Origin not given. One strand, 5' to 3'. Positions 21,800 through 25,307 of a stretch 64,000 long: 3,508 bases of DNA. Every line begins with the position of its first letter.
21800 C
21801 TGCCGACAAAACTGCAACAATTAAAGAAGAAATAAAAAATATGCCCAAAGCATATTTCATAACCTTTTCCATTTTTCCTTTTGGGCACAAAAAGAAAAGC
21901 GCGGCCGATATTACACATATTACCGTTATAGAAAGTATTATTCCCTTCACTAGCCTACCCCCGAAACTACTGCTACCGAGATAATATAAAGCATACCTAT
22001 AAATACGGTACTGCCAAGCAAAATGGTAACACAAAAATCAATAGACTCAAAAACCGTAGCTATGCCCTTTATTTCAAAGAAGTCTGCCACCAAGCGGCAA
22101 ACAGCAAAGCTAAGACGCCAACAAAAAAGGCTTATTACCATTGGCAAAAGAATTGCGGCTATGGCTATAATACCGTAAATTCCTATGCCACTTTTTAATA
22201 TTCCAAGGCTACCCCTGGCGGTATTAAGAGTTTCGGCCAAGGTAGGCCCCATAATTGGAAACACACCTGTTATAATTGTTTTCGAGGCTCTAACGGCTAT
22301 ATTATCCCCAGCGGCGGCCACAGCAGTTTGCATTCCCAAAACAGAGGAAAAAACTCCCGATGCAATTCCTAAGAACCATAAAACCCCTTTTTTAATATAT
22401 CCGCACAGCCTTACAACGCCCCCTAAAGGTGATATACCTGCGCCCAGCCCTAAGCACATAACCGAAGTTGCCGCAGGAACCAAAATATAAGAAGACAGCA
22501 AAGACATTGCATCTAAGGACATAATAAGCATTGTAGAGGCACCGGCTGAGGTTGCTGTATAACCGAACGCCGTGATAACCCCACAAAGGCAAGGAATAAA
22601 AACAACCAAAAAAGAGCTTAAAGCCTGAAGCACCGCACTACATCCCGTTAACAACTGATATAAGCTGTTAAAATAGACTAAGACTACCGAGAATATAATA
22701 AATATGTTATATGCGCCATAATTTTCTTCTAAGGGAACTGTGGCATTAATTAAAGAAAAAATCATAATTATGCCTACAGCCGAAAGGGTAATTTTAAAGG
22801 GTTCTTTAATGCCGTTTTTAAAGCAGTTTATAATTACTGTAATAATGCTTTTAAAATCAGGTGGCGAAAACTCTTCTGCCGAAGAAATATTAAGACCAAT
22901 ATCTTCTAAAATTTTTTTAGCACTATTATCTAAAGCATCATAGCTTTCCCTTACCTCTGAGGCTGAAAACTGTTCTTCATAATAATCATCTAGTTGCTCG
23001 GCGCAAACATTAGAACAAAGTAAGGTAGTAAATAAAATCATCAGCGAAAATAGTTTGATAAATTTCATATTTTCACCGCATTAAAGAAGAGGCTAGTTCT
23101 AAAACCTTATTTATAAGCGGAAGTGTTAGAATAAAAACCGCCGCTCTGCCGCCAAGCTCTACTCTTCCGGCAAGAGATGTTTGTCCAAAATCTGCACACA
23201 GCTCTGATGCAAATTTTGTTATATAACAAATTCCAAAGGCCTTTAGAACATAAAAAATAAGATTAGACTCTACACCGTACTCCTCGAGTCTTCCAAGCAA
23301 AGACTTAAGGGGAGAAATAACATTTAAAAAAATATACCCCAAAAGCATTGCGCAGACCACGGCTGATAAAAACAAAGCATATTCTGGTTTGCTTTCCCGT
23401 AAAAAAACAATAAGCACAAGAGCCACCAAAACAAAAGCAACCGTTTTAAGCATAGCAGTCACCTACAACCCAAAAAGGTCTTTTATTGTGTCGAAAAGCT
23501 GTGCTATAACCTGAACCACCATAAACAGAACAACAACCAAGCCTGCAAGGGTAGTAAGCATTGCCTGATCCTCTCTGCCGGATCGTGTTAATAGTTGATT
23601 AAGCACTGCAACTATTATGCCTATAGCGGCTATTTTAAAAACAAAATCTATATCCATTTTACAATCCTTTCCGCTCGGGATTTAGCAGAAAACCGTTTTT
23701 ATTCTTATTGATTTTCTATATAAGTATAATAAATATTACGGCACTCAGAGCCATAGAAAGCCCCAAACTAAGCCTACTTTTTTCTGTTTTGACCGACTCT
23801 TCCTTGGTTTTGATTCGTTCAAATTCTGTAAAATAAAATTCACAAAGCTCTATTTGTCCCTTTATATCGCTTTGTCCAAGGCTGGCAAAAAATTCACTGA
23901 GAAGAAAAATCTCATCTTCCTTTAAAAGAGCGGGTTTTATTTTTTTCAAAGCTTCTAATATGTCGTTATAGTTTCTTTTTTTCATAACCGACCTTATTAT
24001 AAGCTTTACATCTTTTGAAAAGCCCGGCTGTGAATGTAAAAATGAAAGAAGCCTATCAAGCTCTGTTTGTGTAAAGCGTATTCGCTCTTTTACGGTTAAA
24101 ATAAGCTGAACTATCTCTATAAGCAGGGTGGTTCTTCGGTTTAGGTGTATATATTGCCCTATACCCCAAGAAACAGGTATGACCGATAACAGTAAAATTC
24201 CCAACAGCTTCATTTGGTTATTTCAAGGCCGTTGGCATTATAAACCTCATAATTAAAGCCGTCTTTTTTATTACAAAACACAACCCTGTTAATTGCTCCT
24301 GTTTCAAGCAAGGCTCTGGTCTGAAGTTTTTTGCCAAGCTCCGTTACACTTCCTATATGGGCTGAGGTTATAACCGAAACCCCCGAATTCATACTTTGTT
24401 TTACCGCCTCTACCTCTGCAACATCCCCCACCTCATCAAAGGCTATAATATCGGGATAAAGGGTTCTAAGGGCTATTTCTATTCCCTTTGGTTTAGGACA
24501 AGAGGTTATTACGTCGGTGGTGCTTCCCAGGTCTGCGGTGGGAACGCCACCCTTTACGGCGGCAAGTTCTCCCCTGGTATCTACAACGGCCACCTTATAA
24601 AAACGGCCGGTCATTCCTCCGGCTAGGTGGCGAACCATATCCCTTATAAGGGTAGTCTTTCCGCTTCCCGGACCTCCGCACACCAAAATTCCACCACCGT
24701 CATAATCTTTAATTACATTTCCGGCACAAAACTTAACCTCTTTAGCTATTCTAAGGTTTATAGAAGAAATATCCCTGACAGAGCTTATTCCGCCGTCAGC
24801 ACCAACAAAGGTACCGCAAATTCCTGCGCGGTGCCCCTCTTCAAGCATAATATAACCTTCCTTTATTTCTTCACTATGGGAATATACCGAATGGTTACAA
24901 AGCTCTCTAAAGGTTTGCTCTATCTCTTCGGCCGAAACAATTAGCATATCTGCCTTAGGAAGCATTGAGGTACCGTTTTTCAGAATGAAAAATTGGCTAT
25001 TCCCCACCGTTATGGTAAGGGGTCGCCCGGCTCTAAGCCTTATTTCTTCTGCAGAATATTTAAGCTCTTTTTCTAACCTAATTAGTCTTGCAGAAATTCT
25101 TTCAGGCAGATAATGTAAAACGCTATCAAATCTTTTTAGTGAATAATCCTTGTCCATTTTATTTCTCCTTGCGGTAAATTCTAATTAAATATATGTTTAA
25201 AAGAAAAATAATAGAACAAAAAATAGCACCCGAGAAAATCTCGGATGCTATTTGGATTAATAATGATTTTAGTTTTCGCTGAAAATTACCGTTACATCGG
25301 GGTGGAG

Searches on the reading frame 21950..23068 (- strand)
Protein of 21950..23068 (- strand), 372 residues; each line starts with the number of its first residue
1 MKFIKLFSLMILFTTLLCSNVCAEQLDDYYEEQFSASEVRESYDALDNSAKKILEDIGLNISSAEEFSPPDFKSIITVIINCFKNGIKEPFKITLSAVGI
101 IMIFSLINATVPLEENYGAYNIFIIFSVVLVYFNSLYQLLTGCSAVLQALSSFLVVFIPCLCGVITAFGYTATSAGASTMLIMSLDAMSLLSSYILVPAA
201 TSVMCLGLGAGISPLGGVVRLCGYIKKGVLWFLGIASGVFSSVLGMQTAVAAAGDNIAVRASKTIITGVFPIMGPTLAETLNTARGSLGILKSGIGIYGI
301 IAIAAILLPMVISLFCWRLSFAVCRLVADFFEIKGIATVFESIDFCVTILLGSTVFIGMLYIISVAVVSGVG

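Call 71: search_protein_families(library=pfam, proteins=[window:21950-23068:-], max_evalue=0.00001)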
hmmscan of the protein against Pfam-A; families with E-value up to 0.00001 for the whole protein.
window:21950-23068:- (372 aa): 1 family
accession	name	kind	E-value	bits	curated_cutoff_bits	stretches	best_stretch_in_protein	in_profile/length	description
PF09546.15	Spore_III_AE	-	4e-30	105.6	27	1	71-372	18-321/321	Stage III sporulation protein AE (spore_III_AE)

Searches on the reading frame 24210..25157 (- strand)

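Call 71: search_protein_families(library=pfam, proteins=[window:24210-25157:-], max_evalue=0.00001)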
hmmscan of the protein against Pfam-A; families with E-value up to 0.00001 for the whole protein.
window:24210-25157:- (315 aa): 1 family
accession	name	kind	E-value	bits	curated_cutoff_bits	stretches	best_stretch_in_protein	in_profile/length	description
PF19568.5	Spore_III_AA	-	4.3e-58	197.2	27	1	24-310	16-303/306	Sporulation stage III, protein AA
